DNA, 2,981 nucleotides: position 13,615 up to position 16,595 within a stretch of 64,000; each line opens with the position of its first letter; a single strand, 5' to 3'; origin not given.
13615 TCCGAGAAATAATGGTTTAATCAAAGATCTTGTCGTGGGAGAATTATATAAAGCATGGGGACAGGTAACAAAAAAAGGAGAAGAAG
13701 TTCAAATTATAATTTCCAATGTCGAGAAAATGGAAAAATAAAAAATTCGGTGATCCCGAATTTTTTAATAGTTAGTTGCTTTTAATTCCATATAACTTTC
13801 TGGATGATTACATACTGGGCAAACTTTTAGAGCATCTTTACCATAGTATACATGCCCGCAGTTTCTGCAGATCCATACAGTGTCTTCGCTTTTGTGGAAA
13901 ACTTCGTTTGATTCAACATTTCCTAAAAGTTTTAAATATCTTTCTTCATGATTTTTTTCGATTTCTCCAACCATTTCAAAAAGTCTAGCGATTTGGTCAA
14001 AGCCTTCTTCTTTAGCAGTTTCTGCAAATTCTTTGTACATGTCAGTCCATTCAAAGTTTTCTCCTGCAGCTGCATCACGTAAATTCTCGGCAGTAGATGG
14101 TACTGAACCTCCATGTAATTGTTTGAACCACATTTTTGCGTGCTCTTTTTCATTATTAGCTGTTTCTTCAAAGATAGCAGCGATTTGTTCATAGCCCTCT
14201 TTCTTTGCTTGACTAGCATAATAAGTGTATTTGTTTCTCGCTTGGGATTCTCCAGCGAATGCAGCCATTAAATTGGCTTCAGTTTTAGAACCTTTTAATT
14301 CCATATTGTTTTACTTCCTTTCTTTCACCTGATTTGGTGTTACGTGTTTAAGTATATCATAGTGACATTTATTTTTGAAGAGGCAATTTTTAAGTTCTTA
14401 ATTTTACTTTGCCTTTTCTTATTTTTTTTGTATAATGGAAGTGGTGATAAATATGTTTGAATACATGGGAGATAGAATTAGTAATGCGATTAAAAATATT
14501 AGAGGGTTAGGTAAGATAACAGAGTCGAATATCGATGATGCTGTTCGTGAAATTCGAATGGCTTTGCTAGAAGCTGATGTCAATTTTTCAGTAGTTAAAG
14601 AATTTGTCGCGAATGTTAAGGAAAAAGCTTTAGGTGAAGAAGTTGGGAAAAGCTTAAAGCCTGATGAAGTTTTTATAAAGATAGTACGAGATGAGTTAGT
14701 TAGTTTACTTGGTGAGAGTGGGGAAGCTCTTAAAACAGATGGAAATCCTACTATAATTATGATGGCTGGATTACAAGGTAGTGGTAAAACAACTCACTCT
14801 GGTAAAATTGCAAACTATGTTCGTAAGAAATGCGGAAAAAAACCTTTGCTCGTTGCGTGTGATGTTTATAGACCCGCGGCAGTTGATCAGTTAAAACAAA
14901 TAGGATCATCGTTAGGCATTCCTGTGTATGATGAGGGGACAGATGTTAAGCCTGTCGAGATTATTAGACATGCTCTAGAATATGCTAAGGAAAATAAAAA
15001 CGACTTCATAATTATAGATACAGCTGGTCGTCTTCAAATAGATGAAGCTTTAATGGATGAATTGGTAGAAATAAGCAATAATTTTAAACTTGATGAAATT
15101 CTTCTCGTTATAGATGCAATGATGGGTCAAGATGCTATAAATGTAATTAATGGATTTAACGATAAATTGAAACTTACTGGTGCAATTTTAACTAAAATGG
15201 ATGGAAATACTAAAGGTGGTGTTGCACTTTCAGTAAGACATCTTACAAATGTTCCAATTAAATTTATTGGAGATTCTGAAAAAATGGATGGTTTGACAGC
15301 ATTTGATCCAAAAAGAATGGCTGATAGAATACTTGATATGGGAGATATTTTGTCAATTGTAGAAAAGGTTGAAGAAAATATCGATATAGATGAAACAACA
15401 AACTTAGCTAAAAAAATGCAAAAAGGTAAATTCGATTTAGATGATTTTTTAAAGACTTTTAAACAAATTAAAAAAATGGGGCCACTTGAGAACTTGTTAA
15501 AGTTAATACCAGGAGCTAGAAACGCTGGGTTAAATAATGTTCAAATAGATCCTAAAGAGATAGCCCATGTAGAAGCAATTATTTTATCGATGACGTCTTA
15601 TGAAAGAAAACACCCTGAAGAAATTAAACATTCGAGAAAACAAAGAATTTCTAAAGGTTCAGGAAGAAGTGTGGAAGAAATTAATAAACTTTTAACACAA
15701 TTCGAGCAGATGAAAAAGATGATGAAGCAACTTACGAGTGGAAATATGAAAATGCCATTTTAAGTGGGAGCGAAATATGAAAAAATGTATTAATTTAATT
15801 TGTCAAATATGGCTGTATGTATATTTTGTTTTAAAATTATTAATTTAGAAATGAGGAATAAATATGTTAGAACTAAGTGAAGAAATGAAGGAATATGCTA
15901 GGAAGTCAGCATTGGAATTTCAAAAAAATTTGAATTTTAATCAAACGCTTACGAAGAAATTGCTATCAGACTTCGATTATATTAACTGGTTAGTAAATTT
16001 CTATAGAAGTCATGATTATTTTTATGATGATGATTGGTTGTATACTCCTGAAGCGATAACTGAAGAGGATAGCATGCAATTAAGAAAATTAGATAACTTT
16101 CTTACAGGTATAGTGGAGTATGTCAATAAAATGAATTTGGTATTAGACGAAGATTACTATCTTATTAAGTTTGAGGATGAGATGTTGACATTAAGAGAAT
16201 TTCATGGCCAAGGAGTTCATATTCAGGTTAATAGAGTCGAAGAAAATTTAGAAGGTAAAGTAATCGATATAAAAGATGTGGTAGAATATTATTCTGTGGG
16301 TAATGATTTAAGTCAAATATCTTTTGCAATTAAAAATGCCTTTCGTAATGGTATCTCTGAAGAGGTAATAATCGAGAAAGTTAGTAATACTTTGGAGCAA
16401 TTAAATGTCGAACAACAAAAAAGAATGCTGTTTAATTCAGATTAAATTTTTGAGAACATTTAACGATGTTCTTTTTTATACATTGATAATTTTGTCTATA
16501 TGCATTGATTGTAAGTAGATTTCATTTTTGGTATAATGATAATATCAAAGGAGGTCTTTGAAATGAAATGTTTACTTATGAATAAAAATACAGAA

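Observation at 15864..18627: Three-gene cassette with two different kinase-fold proteins (HipA-like plus ePK/RIO-like) and an unknown partner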

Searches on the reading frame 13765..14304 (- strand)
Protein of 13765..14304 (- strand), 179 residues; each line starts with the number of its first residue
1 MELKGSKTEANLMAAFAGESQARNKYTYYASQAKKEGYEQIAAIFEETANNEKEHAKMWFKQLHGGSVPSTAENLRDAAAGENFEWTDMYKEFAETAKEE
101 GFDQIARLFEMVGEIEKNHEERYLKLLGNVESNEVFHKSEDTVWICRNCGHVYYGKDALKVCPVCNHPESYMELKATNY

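Call 3: search_protein_families(library=pfam, proteins=[window:13765-14304:-], max_evalue=1)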
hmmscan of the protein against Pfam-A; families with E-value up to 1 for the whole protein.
window:13765-14304:- (179 aa): 24 families
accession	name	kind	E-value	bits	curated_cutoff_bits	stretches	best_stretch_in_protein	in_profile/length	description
PF02915.23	Rubrerythrin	-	5.5e-27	95.3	22.8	1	11-127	2-137/137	Rubrerythrin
PF21349.2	RUBY_RBDX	-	9.1e-11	41.5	26.5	1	144-172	1-29/30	Rubrerythrin, rubredoxin-like domain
PF00210.30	Ferritin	-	9e-06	26.1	24.5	1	10-98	2-107/142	Ferritin-like domain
PF23145.1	Zf_2nd_IFT121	-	0.00077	19.5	25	1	140-167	13-42/45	IFT121, second zinc finger domain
PF13668.12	Ferritin_2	-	0.013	16.1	24.7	1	22-114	16-99/138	Ferritin-like domain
PF01155.25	HypA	-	0.017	15.6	28.9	1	92-170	13-97/112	Hydrogenase/urease nickel incorporation, metallochaperone, hypA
PF08274.17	Zn_Ribbon_YjdM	-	0.019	15.4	30.8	1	140-151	16-27/30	PhnA Zinc-Ribbon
PF06221.18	zf-C2HC5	-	0.033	14.6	25.8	1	141-168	15-43/54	Putative zinc finger motif, C2HC5-type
PF03966.22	Trm112p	-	0.039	14.3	22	1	145-154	27-36/40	Trm112p-like protein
PF09334.17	tRNA-synt_1g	-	0.042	13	20.1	1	116-170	93-147/391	tRNA synthetases class I (M)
PF22277.2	EncFtn-like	-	0.048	13.9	27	1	28-61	32-65/85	EncFtn-like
PF11682.14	Zn_ribbon_11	-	0.059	13.5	24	1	144-166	6-25/37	Probable zinc-ribbon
PF23458.2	DUF7130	-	0.062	13.6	35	1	128-170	39-81/89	Domain of unknown function (DUF7130)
PF11781.13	Zn_ribbon_RRN7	-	0.072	13.2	27.1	0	144-153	22-31/32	Zinc-finger of RNA-polymerase I-specific TFIIB, Rrn7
PF18547.6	HalOD2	-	0.076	13.4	27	1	142-157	30-45/52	Halobacterial output domain 2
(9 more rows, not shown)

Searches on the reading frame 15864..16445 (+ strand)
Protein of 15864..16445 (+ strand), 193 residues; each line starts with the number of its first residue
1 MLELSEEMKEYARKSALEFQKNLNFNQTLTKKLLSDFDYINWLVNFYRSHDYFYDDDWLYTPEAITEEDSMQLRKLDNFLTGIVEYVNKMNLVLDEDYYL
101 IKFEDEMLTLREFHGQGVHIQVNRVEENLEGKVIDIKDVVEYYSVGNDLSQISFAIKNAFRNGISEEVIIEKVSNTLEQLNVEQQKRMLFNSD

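Call 3: search_protein_families(library=pfam, proteins=[window:15864-16445:+], max_evalue=1)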
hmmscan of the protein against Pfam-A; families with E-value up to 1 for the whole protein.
window:15864-16445:+ (193 aa): 0 families

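Call 4: search_protein_families(library=ncbifam, proteins=[window:15864-16445:+], max_evalue=1)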
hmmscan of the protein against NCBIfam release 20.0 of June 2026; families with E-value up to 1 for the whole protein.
window:15864-16445:+ (193 aa): 1 family
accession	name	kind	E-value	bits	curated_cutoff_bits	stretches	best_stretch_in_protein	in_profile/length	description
NF011005.0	PRK14431.1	equivalog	0.072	13.3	108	1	124-185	23-82/89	acylphosphatase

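Call 9: search_solved_structures(query=window:15864-16445:+, max_evalue=10)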
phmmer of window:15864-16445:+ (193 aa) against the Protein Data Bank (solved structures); distinct sequences matched with E-value up to 10: 1.
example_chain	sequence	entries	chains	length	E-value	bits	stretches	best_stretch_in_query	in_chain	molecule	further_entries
5kpe_A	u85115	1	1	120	0.44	13.4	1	110-146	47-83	De novo Beta Sheet Design Protein OR664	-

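Call 25: find_homologous_proteins(query=window:15864-16445:+, max_evalue=0.001)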
Query window:15864-16445:+ (193 aa): 2 proteins with E <= 0.001 among 64 candidates.
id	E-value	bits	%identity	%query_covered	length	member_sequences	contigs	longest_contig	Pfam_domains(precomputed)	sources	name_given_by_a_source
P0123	3.2e-119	413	100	100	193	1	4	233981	-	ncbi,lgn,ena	-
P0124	1.8e-98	345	84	100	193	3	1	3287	-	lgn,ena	-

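Call 26: find_encoding_contigs(protein=P0124, flank=8000, max_places=4)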
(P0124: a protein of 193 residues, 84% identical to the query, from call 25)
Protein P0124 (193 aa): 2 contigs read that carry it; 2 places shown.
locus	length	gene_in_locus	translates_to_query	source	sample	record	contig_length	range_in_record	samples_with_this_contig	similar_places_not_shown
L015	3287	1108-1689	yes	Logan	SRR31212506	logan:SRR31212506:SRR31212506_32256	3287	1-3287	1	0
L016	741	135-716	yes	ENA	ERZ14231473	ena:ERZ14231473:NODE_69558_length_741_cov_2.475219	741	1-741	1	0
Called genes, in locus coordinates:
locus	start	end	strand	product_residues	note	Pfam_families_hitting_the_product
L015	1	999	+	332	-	?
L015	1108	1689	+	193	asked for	-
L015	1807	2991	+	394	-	PF07804:HipA_C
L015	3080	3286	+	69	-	?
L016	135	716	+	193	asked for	-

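Call 27: find_encoding_contigs(protein=P0123, flank=10000, max_places=4)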
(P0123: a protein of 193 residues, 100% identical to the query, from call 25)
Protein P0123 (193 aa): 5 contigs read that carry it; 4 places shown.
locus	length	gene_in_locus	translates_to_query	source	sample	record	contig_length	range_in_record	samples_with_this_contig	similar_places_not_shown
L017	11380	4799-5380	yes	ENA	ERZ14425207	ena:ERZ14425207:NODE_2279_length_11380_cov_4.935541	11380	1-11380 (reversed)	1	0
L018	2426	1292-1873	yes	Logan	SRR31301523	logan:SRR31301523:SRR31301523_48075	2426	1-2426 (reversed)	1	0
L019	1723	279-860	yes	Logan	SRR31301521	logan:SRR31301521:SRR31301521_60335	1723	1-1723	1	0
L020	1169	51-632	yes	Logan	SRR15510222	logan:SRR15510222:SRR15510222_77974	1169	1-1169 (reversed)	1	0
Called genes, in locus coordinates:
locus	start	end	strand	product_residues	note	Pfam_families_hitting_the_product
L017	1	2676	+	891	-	?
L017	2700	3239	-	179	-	PF00210:Ferritin (faint), PF02915:Rubrerythrin, PF21349:RUBY_RBDX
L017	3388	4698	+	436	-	PF02881:SRP54_N, PF00448:SRP54, PF02978:SRP_SPB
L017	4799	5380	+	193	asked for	-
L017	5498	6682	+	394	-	PF07804:HipA_C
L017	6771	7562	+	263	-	-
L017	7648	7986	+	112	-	-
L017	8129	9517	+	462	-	-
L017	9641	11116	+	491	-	-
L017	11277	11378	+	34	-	?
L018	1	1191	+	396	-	?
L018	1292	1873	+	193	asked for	-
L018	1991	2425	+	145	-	?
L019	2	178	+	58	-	?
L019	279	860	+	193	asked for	-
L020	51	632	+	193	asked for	-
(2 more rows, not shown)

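Call 34: search_protein_families(library=padloc, proteins=[window:15864-16445:+], max_evalue=1)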
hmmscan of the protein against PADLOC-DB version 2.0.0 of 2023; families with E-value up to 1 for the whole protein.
window:15864-16445:+ (193 aa): 0 families

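Call 35: search_protein_families(library=phrogs, proteins=[window:15864-16445:+], max_evalue=1)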
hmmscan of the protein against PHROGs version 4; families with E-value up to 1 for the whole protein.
window:15864-16445:+ (193 aa): 1 family
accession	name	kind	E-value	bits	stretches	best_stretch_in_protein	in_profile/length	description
phrog_24852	-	unknown function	0.063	14.4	1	135-185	16-66/74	-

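Call 58: predict_structure(alignment_id=A2)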
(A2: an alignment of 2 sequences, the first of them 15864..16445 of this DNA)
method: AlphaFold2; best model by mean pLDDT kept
length: 193 residues; sequences in the alignment: 2
mean_pLDDT: 40.5   pTM: 0.27
mean pLDDT of the five models: 40.5, 37.6, 36.2, 36.2, 33.6
residues with pLDDT >= 90: 0; 70-90: 0; 50-70: 17; < 50: 176
segments of 3 or more residues with pLDDT < 50: 1-66, 72-78, 86-98, 105-125, 128-130, 136-193
pLDDT, mean of each block of 10 residues (from residue 1): 38 39 36 38 37 32 44 48 49 43 48 36 47 47 36 34 41 43 36 30
secondary structure, 60 per line:
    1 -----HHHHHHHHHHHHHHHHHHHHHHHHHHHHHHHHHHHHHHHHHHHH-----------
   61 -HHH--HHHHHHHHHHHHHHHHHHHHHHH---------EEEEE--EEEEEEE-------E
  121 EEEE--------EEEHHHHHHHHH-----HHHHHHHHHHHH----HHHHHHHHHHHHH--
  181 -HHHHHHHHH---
elements in order: H6-49 H67-89 E99-103 E106-112 E120-124 E133-135 H136-144 H150-161 H166-178 H182-190
